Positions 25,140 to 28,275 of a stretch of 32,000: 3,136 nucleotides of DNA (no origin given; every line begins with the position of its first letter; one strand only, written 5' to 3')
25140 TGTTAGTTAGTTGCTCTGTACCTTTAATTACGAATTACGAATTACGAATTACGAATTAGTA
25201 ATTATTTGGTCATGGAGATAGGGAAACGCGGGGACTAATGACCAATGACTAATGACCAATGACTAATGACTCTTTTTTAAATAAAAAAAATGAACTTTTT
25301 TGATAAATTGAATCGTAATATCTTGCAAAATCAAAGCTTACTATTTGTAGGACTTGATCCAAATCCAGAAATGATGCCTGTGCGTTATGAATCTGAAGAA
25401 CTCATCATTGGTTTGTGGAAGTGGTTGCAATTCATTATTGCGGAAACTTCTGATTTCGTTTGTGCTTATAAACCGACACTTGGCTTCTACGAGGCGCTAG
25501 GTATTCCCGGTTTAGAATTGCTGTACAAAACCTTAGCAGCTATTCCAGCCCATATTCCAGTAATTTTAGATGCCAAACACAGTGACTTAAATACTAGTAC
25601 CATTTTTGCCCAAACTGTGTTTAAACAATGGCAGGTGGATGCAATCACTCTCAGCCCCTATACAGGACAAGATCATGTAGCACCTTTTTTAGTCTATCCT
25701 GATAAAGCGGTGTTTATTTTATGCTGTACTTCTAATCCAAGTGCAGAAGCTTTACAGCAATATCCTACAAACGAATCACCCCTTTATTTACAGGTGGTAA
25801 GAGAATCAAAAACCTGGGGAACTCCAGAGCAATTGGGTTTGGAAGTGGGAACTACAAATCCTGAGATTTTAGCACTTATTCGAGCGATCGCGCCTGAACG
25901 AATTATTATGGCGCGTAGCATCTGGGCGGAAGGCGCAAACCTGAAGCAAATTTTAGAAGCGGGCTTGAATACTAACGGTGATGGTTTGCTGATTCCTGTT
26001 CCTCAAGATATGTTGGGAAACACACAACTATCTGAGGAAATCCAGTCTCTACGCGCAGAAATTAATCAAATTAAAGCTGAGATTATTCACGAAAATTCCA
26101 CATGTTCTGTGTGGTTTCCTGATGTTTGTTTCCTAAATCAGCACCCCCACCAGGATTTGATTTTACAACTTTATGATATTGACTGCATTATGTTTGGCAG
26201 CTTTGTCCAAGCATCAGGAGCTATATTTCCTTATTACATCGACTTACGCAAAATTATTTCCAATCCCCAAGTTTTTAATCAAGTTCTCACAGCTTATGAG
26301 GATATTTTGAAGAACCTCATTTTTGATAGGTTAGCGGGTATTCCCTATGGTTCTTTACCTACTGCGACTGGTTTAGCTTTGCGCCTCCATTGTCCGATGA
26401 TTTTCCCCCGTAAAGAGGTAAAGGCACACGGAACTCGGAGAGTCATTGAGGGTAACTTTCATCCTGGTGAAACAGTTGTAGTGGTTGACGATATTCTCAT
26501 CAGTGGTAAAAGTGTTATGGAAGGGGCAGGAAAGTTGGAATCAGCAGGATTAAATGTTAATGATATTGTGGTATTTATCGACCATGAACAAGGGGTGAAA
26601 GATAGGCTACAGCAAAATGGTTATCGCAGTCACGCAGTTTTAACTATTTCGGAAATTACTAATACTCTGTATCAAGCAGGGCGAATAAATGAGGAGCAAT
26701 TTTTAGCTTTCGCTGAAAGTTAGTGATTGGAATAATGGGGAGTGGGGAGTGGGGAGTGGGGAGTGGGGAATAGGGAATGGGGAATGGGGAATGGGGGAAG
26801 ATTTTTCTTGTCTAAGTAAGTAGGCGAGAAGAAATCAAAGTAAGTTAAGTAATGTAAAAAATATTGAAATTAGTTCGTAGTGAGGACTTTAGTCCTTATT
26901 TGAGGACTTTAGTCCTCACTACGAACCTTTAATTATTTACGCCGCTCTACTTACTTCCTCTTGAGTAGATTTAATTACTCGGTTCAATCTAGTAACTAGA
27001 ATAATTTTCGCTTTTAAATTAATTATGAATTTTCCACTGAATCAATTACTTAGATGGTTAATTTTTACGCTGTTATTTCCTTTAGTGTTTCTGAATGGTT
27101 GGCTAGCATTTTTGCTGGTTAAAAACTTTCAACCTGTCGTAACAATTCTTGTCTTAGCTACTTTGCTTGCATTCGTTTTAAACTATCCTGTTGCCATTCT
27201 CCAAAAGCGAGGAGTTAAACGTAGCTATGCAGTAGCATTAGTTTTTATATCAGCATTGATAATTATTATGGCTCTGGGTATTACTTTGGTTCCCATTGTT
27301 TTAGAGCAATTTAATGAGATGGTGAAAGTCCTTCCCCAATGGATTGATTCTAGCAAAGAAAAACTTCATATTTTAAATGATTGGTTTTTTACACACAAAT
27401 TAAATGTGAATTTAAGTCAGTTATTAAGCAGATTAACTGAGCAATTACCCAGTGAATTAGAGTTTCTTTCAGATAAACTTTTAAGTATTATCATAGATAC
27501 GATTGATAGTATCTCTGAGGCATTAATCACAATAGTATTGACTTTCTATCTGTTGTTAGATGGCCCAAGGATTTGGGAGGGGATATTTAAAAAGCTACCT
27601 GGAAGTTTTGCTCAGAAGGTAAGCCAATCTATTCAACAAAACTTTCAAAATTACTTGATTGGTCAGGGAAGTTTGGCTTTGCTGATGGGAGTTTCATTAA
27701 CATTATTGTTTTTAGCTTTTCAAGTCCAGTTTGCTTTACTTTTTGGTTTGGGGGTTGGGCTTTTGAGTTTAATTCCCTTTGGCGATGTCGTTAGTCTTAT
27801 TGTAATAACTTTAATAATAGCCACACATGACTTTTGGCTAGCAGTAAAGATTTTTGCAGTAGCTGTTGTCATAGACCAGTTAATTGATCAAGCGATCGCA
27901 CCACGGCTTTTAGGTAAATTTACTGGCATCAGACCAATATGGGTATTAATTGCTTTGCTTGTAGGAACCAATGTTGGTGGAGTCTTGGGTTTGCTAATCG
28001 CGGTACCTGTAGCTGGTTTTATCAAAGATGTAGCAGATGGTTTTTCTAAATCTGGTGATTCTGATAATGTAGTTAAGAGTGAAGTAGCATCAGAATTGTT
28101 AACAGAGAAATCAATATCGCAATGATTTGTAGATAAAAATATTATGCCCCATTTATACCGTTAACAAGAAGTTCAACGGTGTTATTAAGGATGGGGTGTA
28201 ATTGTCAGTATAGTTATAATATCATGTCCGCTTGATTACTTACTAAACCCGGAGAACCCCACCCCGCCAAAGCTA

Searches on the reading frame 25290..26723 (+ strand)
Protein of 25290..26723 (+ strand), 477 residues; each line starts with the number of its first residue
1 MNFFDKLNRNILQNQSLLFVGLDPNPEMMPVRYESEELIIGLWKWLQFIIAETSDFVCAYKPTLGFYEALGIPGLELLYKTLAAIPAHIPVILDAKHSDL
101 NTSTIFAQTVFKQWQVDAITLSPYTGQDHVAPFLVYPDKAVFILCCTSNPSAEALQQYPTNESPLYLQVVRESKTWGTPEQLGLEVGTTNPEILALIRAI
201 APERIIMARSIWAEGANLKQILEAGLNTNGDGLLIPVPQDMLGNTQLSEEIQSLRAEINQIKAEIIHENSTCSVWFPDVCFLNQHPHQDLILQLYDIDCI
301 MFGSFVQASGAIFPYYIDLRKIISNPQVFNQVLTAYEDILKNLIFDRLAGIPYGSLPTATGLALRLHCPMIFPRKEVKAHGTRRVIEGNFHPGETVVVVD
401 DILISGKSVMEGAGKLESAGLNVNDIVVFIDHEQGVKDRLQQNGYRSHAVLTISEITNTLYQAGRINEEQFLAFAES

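Call 60: search_protein_families(library=pfam, proteins=[window:25290-26723:+], max_evalue=0.001)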
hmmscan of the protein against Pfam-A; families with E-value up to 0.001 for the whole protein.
window:25290-26723:+ (477 aa): 2 families
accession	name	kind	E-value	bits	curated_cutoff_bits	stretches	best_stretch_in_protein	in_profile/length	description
PF00156.33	Pribosyltran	-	1.7e-08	34.4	26.3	1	343-438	28-132/158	Phosphoribosyl transferase domain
PF00215.30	OMPdecase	-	2.1e-07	31.5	27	1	18-163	3-129/221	Orotidine 5'-phosphate decarboxylase / HUMPS family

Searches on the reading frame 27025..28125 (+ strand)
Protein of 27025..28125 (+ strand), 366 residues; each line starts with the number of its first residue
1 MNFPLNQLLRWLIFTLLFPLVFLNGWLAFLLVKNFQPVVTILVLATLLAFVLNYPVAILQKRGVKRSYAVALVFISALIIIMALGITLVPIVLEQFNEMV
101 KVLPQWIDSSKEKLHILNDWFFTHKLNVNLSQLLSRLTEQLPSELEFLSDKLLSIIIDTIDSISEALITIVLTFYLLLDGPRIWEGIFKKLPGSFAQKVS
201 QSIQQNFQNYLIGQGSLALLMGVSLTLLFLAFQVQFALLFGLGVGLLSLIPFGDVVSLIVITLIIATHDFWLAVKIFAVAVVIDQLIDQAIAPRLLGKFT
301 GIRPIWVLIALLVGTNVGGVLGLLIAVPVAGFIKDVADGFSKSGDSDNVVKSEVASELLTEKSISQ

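Call 60: search_protein_families(library=pfam, proteins=[window:27025-28125:+], max_evalue=0.001)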
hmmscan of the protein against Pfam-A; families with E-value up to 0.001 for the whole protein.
window:27025-28125:+ (366 aa): 1 family
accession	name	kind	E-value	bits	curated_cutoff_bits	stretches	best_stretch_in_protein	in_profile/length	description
PF01594.21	AI-2E_transport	-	6.4e-69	233.1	34.3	1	16-337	2-323/327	AI-2E family transporter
